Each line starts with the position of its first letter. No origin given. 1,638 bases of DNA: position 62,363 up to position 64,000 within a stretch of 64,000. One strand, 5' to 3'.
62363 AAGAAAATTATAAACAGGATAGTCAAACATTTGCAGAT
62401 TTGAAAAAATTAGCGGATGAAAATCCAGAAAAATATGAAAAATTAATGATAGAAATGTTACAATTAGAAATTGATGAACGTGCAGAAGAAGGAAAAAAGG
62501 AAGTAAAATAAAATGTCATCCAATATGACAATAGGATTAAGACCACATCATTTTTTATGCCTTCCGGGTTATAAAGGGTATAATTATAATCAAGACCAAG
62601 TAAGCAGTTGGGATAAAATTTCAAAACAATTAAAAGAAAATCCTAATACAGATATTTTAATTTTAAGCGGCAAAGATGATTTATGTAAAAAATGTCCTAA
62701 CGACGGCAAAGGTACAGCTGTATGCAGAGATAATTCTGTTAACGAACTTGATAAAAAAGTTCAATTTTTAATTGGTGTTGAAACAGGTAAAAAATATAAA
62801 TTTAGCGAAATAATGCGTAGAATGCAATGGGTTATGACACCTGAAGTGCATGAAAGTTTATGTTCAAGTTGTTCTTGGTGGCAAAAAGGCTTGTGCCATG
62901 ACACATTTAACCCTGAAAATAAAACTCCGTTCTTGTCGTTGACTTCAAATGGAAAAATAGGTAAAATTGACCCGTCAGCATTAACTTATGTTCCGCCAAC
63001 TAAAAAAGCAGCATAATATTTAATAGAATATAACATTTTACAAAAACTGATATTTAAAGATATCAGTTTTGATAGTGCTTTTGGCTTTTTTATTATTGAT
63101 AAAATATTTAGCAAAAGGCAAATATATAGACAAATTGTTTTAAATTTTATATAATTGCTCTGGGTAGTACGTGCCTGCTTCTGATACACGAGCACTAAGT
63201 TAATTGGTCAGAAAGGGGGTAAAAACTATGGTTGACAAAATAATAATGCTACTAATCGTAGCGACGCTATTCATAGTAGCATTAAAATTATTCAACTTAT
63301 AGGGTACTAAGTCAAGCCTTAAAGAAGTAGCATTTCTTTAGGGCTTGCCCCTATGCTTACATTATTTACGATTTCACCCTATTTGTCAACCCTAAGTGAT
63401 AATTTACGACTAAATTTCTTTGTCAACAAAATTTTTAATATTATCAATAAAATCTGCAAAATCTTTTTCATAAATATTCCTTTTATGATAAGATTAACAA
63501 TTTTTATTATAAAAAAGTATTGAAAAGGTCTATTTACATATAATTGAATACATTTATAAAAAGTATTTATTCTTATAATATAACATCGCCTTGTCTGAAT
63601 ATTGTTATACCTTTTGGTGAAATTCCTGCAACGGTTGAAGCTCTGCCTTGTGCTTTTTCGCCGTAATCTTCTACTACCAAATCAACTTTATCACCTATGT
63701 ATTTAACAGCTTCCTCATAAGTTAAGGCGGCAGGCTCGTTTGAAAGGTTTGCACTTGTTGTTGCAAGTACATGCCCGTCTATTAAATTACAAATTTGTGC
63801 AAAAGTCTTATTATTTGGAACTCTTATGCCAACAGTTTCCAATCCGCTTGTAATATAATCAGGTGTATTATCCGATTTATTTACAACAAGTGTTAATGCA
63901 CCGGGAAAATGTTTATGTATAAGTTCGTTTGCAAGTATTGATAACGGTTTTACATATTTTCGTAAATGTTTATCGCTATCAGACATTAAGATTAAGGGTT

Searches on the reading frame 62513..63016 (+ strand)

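Call 51: search_protein_families(library=pfam, proteins=[window:62513-63016:+], max_evalue=0.001)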
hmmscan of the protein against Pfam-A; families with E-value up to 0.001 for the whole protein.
window:62513-63016:+ (167 aa): 1 family
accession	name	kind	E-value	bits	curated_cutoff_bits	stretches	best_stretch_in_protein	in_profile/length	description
PF06935.16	DUF1284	-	1.1e-18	67.9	25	1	25-125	2-101/102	Protein of unknown function (DUF1284)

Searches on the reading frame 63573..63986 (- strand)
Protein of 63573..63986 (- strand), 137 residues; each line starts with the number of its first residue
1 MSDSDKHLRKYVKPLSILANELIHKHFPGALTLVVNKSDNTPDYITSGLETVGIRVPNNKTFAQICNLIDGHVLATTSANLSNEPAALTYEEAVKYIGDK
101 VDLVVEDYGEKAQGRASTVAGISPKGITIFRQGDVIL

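Call 51: search_protein_families(library=pfam, proteins=[window:63573-63986:-], max_evalue=0.001)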
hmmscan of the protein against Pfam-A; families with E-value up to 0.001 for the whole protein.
window:63573-63986:- (137 aa): 1 family
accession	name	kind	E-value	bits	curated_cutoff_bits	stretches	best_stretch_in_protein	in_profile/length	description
PF01300.24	Sua5_yciO_yrdC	-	1.2e-27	97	25.1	1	3-133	49-178/178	Telomere recombination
